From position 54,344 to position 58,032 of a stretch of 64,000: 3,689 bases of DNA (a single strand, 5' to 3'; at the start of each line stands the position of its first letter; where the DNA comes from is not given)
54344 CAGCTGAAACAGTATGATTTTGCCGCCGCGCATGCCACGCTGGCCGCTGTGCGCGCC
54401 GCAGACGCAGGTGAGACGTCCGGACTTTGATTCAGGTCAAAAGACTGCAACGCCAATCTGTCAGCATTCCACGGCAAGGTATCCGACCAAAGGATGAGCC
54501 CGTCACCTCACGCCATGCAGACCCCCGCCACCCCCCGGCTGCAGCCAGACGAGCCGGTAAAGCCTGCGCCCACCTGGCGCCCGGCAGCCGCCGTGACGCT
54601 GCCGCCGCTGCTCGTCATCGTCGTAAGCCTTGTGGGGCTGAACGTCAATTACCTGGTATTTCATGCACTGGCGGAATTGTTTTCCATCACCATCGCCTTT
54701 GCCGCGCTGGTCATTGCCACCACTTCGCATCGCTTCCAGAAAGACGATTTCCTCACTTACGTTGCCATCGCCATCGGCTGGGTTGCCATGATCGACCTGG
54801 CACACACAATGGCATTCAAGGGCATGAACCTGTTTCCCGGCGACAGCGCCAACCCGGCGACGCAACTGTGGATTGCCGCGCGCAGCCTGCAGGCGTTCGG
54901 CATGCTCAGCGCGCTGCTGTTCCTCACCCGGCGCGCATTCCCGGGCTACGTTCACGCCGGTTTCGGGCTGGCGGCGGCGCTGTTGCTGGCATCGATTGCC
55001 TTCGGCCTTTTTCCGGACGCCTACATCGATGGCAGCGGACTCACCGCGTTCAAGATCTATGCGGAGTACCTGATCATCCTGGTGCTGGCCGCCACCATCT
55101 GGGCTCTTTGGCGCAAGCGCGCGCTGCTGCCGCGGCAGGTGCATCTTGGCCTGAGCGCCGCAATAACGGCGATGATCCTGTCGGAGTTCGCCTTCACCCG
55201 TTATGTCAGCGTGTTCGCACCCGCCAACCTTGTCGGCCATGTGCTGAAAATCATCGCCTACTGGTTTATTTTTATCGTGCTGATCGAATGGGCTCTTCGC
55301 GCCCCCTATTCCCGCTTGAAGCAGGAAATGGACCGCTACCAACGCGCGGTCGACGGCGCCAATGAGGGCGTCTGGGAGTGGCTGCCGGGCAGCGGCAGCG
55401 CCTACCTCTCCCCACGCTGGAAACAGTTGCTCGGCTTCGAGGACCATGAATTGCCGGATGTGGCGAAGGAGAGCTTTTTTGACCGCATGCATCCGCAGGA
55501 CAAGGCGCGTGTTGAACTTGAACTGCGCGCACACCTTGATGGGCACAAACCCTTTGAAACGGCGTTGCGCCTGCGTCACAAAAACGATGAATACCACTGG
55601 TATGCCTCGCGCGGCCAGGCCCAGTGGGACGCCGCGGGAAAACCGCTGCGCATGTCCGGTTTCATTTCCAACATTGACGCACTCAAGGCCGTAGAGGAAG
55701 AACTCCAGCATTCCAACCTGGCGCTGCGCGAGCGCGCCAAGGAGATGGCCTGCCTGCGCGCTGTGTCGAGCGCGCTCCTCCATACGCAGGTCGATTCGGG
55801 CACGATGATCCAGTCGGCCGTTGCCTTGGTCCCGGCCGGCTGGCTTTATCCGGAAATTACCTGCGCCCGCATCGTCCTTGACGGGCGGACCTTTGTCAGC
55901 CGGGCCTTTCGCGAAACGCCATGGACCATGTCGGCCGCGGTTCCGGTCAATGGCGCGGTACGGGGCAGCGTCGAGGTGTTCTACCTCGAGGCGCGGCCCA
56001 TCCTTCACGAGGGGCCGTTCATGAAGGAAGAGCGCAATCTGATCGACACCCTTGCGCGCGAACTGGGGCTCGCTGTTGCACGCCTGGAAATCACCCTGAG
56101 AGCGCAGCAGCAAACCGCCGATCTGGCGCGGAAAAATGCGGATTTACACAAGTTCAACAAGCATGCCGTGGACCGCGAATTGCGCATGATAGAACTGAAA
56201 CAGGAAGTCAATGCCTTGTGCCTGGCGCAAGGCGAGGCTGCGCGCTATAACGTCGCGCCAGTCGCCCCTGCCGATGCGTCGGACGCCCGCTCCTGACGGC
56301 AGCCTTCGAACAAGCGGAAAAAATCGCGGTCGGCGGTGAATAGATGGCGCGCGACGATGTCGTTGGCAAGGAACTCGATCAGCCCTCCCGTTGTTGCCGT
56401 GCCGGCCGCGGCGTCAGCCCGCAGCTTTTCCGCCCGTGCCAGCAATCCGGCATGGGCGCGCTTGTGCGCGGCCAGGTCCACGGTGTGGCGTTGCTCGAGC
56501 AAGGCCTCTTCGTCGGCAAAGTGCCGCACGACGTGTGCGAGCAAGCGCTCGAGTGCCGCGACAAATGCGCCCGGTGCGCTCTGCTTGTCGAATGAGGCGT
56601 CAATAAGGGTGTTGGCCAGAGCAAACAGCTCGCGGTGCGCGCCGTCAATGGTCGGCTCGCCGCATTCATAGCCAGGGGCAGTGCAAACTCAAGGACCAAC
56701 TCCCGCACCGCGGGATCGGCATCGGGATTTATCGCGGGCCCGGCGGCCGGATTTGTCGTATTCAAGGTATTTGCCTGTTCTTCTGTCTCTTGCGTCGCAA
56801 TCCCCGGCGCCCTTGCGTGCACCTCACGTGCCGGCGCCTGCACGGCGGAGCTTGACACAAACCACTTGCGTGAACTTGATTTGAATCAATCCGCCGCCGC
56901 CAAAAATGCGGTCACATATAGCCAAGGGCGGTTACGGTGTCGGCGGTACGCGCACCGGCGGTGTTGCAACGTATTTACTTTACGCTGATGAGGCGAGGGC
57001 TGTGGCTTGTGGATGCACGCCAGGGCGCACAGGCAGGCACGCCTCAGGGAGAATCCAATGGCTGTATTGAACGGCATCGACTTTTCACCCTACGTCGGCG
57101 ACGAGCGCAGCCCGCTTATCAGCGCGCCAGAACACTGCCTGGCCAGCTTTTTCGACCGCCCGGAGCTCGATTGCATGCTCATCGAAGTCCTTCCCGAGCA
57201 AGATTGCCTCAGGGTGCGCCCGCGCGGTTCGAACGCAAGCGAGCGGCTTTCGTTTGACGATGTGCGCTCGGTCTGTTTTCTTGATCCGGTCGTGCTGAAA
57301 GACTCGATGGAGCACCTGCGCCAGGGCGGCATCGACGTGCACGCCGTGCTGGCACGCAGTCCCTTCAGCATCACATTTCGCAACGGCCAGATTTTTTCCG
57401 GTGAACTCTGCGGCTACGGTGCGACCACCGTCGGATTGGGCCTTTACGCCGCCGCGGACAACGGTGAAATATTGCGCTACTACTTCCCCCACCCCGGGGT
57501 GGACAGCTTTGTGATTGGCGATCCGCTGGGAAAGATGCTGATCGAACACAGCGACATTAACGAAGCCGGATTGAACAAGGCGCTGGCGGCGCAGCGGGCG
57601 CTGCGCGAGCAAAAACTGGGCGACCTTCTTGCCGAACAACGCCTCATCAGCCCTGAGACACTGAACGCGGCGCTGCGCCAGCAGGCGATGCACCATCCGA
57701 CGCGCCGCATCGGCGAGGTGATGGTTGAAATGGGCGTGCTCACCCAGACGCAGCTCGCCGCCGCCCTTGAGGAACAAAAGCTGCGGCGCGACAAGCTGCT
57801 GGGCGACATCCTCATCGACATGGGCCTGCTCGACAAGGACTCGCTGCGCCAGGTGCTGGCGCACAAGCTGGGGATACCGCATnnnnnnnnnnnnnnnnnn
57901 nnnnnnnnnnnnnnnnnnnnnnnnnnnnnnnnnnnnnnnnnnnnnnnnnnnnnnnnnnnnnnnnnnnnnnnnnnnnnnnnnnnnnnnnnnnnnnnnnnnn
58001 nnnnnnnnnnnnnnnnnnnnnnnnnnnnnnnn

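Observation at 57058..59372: Translationally coupled pair: a triple MshEN-motif (c-di-GMP receptor type) protein and a divergent class III cyclase-homology protein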

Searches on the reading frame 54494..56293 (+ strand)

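Call 54: search_protein_families(library=pfam, proteins=[window:54494-56293:+], max_evalue=0.01)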
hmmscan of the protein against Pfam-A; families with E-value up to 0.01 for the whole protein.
window:54494-56293:+ (600 aa): 2 families
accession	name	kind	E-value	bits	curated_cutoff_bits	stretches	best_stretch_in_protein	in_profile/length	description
PF17159.10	MASE3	-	2.5e-67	227.3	31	1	52-271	5-226/226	Membrane-associated sensor domain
PF08447.18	PAS_3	-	1.5e-19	70.4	25.6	1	304-391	3-89/89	PAS fold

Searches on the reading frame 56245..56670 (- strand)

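Call 54: search_protein_families(library=pfam, proteins=[window:56245-56670:-], max_evalue=0.01)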
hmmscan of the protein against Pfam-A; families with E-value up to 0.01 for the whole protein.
window:56245-56670:- (141 aa): 1 family
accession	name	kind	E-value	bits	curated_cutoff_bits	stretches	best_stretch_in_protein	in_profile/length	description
PF01814.28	Hemerythrin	-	4.7e-10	40.5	25.3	1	7-120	5-126/127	Hemerythrin HHE cation binding domain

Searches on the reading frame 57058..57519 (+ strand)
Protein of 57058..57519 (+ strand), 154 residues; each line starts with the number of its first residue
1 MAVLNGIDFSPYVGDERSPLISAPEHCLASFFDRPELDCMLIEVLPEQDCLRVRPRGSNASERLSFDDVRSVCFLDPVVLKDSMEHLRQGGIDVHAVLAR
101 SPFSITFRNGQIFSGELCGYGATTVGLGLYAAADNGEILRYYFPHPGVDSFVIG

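Call 53: search_protein_families(library=ncbifam, proteins=[window:57058-57519:+], max_evalue=10)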
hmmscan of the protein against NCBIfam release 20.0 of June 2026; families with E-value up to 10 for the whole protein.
seq(154 aa): 0 families

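Call 54: search_protein_families(library=pfam, proteins=[window:57058-57519:+], max_evalue=0.01)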
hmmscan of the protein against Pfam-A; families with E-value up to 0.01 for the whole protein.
seq(154 aa): 0 families

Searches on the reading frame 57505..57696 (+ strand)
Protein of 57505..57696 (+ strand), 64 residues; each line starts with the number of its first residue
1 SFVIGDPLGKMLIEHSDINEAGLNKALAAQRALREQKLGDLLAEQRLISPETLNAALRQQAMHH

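Call 53: search_protein_families(library=ncbifam, proteins=[window:57505-57696:+], max_evalue=10)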
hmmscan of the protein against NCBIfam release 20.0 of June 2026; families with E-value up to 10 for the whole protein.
seq(64 aa): 4 families
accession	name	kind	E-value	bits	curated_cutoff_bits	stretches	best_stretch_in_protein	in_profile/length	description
NF053729.1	c-di-GMP_motif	domain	1.9e-12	46.7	38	1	7-60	1-53/53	cyclic di-GMP-binding domain-containing protein, MshE-related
NF012033.0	PRK15489.1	equivalog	1e-06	27.3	537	1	8-61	493-545/703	glycosyl transferase family protein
NF008411.1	PRK11234.1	equivalog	7.8e-06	24.5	1170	1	6-61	482-535/723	cyclic di-3',5'-guanylate-activated glycosyltransferase NfrB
NF008054.0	PRK10788.1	equivalog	0.057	12.1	493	1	14-63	46-93/626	peptidylprolyl isomerase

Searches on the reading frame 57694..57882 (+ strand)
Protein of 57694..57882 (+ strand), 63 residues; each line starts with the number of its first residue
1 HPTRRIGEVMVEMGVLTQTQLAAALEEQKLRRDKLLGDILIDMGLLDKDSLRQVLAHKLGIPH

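Call 53: search_protein_families(library=ncbifam, proteins=[window:57694-57882:+], max_evalue=10)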
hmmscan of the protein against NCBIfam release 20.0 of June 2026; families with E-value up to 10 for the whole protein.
seq(63 aa): 5 families
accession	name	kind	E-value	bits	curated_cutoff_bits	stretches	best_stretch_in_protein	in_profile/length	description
NF053729.1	c-di-GMP_motif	domain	1.6e-15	56.6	38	1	5-57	1-52/53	cyclic di-GMP-binding domain-containing protein, MshE-related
NF012033.0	PRK15489.1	equivalog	1e-09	37.2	537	1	4-62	491-548/703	glycosyl transferase family protein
NF008411.1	PRK11234.1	equivalog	4.8e-06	25.2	1170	1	4-62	482-538/723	cyclic di-3',5'-guanylate-activated glycosyltransferase NfrB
TIGR03029.1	EpsG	equivalog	2.6e-05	23.5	313.8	1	5-59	4-57/274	chain length determinant protein tyrosine kinase EpsG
TIGR02538.1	type_IV_pilB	equivalog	0.0042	15.8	675.65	1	6-62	2-57/564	type IV-A pilus assembly ATPase PilB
